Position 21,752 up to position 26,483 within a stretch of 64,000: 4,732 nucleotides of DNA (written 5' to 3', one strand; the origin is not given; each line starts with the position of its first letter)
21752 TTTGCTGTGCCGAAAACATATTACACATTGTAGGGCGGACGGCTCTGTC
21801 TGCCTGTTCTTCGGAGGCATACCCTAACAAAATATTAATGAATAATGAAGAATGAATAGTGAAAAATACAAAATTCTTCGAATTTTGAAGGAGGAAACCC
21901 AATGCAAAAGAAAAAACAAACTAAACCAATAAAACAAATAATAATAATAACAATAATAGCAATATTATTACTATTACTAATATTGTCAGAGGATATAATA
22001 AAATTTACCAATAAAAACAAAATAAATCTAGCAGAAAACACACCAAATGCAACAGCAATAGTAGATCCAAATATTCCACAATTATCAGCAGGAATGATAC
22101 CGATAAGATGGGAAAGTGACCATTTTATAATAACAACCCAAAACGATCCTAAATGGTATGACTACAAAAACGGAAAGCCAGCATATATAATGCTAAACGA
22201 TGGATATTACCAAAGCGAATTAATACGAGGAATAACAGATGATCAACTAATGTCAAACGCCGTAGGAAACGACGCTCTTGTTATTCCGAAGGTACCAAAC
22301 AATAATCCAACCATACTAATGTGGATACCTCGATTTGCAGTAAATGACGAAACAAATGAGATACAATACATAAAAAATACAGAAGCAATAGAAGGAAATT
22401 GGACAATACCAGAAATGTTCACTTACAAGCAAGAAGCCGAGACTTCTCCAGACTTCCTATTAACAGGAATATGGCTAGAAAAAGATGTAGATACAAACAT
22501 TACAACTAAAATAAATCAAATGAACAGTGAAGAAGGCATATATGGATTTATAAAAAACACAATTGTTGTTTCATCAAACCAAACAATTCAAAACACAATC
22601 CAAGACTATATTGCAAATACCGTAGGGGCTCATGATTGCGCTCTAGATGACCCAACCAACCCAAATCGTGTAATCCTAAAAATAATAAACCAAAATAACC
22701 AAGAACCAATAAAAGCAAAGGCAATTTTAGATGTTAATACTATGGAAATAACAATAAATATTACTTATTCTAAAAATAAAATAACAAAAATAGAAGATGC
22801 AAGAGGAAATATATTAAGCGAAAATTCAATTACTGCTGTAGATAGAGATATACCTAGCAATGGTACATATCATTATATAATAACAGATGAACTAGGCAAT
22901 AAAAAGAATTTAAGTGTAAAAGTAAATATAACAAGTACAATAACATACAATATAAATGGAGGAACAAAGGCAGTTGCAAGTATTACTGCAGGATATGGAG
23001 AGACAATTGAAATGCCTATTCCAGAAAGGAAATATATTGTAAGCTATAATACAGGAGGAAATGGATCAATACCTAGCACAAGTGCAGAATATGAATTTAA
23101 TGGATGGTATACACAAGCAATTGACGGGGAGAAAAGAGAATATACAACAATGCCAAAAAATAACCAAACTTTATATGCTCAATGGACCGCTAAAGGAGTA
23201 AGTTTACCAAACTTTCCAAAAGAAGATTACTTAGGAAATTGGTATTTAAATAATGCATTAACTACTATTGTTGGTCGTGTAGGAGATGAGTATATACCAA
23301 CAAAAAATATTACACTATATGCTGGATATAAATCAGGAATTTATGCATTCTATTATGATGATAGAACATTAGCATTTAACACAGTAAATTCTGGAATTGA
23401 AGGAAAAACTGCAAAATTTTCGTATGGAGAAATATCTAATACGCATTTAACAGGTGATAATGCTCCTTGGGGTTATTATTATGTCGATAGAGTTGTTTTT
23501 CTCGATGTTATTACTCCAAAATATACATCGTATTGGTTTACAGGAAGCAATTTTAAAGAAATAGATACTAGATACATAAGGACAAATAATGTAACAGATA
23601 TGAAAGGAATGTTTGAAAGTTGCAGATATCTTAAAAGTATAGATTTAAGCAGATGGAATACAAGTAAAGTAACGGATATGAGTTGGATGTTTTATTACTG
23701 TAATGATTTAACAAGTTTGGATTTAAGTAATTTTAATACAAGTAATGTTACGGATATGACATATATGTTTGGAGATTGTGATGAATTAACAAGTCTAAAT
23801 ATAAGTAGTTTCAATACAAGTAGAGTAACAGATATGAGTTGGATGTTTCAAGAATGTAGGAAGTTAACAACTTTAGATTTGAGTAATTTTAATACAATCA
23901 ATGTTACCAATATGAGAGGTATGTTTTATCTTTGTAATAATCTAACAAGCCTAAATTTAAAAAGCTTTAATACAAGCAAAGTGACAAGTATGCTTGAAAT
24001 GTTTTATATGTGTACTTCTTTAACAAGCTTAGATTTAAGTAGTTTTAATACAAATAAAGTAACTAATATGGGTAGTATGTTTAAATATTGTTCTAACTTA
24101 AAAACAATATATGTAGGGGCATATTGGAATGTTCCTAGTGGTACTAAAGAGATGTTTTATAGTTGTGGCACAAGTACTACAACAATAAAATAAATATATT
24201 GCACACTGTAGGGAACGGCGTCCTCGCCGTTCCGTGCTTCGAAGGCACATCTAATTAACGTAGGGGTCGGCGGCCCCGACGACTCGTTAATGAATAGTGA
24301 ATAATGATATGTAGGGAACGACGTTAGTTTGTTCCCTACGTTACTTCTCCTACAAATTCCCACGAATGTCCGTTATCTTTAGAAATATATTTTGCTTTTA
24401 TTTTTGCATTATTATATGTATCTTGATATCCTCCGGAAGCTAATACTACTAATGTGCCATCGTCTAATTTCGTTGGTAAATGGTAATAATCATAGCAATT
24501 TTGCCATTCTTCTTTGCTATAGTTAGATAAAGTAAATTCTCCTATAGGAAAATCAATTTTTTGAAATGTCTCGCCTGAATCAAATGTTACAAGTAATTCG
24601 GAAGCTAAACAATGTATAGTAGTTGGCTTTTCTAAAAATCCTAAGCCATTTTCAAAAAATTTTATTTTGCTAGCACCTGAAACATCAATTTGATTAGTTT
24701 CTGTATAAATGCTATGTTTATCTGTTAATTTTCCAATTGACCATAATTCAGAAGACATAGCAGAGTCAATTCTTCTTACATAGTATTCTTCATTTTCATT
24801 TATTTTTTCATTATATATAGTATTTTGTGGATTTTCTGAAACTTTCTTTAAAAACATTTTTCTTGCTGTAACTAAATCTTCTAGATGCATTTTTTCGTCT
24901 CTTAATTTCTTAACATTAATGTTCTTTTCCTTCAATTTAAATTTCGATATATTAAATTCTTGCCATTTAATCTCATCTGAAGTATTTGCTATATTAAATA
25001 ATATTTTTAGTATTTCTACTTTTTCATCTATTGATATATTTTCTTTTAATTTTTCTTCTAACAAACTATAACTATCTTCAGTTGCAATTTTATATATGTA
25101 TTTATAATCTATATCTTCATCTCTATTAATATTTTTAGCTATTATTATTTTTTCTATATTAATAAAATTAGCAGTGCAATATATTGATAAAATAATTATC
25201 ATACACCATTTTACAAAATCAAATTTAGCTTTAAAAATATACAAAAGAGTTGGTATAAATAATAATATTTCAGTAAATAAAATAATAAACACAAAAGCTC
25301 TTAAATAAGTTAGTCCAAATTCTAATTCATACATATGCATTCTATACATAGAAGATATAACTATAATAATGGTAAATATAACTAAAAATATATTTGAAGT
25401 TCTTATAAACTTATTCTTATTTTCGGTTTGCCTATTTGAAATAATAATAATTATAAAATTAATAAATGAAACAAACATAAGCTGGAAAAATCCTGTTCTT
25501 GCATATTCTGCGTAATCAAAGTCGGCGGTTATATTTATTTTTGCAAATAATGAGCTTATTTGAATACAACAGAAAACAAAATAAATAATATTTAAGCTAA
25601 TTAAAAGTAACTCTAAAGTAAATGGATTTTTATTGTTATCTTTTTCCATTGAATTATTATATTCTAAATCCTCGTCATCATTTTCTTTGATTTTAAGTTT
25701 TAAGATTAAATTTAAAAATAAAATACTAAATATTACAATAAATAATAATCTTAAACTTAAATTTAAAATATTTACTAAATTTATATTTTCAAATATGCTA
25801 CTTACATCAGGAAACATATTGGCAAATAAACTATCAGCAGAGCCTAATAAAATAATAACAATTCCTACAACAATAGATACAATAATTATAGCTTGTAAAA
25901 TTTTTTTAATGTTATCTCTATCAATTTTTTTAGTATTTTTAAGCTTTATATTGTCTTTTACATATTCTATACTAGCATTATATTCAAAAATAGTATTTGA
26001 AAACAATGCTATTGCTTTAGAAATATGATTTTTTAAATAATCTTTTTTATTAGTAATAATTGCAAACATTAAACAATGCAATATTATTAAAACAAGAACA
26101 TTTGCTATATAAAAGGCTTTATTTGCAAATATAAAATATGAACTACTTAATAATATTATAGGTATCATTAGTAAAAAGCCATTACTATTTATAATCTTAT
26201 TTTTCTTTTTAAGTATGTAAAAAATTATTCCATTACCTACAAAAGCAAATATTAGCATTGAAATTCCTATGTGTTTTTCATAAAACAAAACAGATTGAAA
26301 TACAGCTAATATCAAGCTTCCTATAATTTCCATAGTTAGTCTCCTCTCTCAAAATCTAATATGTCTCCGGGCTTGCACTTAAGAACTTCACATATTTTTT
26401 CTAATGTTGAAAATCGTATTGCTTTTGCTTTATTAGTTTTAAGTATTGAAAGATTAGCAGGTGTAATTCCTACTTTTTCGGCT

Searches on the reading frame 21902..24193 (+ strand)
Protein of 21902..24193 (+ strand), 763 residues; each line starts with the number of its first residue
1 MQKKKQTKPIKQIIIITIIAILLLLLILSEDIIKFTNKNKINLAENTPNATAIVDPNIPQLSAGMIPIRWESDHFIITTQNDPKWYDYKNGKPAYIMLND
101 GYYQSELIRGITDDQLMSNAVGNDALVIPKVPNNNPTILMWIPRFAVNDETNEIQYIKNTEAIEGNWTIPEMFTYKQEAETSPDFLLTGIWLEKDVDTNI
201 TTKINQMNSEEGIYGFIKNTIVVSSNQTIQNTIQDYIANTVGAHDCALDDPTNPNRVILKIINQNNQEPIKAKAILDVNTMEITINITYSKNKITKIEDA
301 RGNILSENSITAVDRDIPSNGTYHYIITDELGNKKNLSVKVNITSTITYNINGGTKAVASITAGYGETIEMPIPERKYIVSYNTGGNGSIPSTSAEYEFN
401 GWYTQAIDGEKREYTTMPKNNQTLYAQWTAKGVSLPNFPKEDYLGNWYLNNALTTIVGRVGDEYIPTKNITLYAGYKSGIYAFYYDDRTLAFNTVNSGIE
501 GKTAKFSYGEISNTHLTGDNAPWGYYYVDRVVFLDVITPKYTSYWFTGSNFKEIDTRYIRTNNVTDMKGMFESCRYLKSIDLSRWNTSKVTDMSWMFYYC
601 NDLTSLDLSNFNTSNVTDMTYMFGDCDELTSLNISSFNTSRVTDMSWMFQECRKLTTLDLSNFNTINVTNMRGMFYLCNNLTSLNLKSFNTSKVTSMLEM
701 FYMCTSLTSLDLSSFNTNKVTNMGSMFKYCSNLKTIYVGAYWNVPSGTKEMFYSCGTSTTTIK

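Call 9: search_protein_families(library=pfam, proteins=[window:21902-24193:+], max_evalue=0.001)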
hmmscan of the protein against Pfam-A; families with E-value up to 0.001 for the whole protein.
window:21902-24193:+ (763 aa): 5 families
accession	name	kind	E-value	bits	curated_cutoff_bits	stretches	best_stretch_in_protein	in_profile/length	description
PF03382.20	DUF285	-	6.5e-42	142.5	25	2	557-654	18-112/120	Mycoplasma protein of unknown function, DUF285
PF09479.16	Flg_new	-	1.5e-09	38.3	27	1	346-427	2-65/65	Listeria-Bacteroides repeat domain (List_Bact_rpt)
PF12799.13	LRR_4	-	4.7e-06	27.1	27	0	628-666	2-36/44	Leucine Rich repeats (2 copies)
PF24048.1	LRR_NXF1-5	-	0.00025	21.1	30.5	0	626-664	53-91/142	NXF1/2/3/5 leucine-rich repeat domain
PF13855.12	LRR_8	-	0.00031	20.9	27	0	603-664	3-59/61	Leucine rich repeat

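Call 14: find_encoding_contigs(protein=window:21902-24193:+, flank=10000, max_places=4)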
Protein window:21902-24193:+ (763 aa): 15 contigs read that carry it; 2 places shown.
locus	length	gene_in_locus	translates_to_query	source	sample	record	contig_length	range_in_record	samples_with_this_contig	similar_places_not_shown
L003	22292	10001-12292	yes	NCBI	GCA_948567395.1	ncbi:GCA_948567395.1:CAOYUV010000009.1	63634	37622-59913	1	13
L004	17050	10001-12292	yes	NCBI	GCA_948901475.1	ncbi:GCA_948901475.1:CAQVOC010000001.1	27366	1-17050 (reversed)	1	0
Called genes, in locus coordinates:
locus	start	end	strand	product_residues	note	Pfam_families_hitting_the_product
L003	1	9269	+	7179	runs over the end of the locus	PF00415:RCC1, PF13540:RCC1_2, PF25390:WD40_RLD, PF25390:WD40_RLD, PF13540:RCC1_2, PF25390:WD40_RLD, PF13540:RCC1_2, PF25390:WD40_RLD, +19 more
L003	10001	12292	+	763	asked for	PF12799:LRR_4 (faint), PF09479:Flg_new (faint), PF03382:DUF285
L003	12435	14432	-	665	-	PF13687:DUF4153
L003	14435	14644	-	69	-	PF13443:HTH_26, PF01381:HTH_3 (weak), PF12844:HTH_19 (weak)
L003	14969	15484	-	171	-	PF11188:DUF2975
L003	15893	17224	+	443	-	PF01554:MatE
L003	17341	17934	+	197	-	PF06941:NT5C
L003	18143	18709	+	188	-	PF02659:Mntp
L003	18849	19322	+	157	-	PF13173:AAA_14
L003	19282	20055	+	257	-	PF13635:DUF4143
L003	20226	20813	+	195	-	PF13302:Acetyltransf_3, PF00583:Acetyltransf_1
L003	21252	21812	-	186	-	PF00589:Phage_integrase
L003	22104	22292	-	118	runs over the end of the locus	-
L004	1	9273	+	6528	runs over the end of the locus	?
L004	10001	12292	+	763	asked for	PF12799:LRR_4 (faint), PF09479:Flg_new (faint), PF03382:DUF285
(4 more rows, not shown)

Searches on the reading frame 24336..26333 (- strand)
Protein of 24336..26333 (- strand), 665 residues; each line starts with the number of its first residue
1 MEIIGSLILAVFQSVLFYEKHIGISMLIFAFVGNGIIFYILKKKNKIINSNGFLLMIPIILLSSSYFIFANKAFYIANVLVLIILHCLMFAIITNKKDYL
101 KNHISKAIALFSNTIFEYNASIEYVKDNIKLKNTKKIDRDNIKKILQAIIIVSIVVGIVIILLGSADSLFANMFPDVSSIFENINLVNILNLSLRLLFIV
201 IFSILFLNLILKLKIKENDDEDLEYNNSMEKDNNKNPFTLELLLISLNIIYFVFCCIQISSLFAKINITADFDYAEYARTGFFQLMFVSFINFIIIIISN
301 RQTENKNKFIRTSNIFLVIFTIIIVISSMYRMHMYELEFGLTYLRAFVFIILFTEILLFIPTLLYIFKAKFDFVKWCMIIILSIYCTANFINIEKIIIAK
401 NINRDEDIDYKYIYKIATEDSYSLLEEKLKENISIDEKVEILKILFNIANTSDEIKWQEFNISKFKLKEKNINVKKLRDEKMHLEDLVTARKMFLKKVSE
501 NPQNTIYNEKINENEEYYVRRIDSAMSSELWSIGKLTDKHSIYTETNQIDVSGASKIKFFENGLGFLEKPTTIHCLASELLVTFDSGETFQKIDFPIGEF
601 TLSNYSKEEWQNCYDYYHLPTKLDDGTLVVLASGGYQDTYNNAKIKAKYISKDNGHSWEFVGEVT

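Call 9: search_protein_families(library=pfam, proteins=[window:24336-26333:-], max_evalue=0.001)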
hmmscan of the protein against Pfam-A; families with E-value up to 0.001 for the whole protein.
window:24336-26333:- (665 aa): 1 family
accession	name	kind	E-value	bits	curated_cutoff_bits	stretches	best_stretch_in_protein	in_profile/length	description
PF13687.11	DUF4153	-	1.4e-62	212.5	27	1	56-415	1-361/373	Domain of unknown function (DUF4153)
